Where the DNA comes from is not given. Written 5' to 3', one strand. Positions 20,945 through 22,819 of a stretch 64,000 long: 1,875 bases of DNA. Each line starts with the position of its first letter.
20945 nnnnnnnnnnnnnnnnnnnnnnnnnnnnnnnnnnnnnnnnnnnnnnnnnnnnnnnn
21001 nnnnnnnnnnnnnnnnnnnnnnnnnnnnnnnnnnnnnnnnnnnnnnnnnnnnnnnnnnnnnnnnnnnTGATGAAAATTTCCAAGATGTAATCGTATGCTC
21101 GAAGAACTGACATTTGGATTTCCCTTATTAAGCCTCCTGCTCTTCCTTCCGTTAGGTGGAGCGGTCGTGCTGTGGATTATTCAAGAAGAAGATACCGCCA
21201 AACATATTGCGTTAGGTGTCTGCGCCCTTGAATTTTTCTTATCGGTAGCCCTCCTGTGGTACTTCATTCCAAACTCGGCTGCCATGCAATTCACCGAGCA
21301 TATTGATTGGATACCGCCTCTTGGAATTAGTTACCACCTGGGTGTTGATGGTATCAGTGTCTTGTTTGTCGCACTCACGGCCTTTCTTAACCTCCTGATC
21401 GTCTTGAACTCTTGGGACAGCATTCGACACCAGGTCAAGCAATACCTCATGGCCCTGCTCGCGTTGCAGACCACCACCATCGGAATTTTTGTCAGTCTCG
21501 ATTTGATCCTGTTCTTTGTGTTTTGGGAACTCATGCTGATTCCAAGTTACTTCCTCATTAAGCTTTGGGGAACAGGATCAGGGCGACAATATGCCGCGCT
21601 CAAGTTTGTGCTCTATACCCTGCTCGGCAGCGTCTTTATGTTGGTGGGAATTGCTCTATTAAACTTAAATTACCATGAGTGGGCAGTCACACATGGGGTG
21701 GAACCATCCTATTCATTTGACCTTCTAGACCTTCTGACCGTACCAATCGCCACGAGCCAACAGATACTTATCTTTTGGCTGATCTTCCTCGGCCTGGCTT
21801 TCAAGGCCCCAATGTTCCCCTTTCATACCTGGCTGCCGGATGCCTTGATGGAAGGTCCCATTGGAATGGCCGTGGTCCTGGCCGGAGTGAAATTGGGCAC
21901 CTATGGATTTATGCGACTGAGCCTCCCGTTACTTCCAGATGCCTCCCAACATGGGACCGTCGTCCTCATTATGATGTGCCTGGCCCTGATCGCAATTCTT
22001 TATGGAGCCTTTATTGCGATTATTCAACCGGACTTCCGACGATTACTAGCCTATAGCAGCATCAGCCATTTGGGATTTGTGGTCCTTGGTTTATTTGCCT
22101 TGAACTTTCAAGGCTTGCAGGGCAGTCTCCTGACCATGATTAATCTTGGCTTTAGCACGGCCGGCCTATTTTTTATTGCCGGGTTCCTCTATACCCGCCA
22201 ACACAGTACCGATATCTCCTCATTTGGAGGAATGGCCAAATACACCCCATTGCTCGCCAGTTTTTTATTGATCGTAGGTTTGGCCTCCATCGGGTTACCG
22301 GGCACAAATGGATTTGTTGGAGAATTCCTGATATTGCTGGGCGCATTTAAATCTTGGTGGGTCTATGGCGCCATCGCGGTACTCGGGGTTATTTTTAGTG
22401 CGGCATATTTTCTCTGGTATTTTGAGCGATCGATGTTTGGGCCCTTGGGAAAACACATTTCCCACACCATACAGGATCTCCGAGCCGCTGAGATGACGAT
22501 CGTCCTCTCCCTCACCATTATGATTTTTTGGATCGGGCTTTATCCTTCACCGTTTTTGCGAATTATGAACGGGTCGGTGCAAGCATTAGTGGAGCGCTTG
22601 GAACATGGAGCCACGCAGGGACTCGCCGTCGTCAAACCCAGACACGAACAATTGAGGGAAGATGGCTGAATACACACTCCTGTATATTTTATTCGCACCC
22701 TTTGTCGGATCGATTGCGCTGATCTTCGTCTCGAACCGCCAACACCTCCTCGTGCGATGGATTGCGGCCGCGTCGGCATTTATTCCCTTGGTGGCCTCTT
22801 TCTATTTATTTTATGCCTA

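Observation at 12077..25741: Complex I operon with two adjacent NuoM-type subunits ('2M' architecture)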

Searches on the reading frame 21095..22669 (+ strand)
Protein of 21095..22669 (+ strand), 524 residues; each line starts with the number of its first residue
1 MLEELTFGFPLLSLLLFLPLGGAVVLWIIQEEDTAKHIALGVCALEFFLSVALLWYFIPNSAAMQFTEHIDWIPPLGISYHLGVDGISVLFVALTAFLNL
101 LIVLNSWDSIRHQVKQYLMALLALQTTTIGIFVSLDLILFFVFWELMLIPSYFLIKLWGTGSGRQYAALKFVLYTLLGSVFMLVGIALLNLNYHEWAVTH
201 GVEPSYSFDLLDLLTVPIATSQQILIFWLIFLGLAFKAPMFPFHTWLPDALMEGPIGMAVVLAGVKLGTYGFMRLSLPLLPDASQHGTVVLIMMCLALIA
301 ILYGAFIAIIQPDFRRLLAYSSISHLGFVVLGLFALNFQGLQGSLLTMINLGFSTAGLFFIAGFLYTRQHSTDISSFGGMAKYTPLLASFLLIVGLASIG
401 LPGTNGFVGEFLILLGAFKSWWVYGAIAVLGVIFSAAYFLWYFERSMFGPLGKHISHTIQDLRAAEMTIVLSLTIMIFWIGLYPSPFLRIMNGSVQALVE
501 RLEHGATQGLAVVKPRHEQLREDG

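Call 4: search_protein_families(library=pfam, proteins=[window:21095-22669:+])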
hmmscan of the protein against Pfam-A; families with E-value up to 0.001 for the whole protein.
window:21095-22669:+ (524 aa): 1 family
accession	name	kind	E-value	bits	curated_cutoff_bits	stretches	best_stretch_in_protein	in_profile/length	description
PF00361.26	Proton_antipo_M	-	2.6e-67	227.5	21.5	1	134-434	1-293/294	NADH:quinone oxidoreductase/Mrp antiporter, TM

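Call 6: search_protein_families(library=ncbifam, proteins=[window:21095-22669:+])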
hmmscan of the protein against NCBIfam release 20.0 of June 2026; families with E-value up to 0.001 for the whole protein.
window:21095-22669:+ (524 aa): 70 families (the best 25 are shown)
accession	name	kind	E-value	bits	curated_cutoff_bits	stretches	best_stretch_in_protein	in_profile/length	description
TIGR01972.1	NDH_I_M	subfamily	4.1e-161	536.9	263.8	1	12-500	1-484/486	NADH-quinone oxidoreductase subunit M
NF004500.0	PRK05846.1-4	equivalog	2.8e-141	471.8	550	1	9-508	4-512/525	NADH-quinone oxidoreductase subunit M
NF004499.0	PRK05846.1-3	equivalog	3.5e-135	451.6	585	1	9-505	4-491/502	NADH-quinone oxidoreductase subunit M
NF004501.0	PRK05846.1-5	subfamily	4.9e-135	451.1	598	1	8-502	3-487/492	NADH-quinone oxidoreductase subunit M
NF004505.0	PRK05846.2-5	equivalog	2.4e-128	429.1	700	1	11-509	4-492/508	NADH-quinone oxidoreductase subunit M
NF004498.0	PRK05846.1-1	equivalog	3.9e-107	359.2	614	1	11-500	2-498/509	NADH-quinone oxidoreductase subunit M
NF004506.0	PRK05846.2-6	equivalog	7.5e-107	358.6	789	1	9-499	4-490/493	NADH-quinone oxidoreductase subunit M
NF009212.0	PRK12561.1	subfamily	4.8e-102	342.4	645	1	8-507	5-504/531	NAD(P)H-quinone oxidoreductase subunit 4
NF004504.0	PRK05846.2-3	equivalog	2.8e-95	320.2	785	1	8-491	8-486/499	NADH-quinone oxidoreductase subunit M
NF005060.0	PRK06473.1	equivalog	8.9e-90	301.8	747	1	11-502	1-485/500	NADH-quinone oxidoreductase subunit M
NF002713.0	PRK02546.1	subfamily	1.5e-84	284.4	827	1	8-505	7-505/533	NAD(P)H-quinone oxidoreductase subunit 4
NF005611.0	PRK07363.1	equivalog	1.9e-82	277.4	764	1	11-505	1-488/501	NADH-quinone oxidoreductase subunit M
NF004502.0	PRK05846.2-1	equivalog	4.2e-72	243.5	791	1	11-485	5-484/500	NADH-quinone oxidoreductase subunit M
NF004503.0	PRK05846.2-2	subfamily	4.2e-59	201.1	720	1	13-492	4-483/490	NADH-quinone oxidoreductase subunit M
NF009306.0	PRK12663.1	equivalog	3.7e-50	171.1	542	1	13-500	7-483/498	Na+/H+ antiporter subunit D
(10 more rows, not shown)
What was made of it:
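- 21095..22669 (+): nuoM (M, 524 aa), the NuoM copy with the canonical ion pair. TIGR01972 at 537 bits (call 6).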
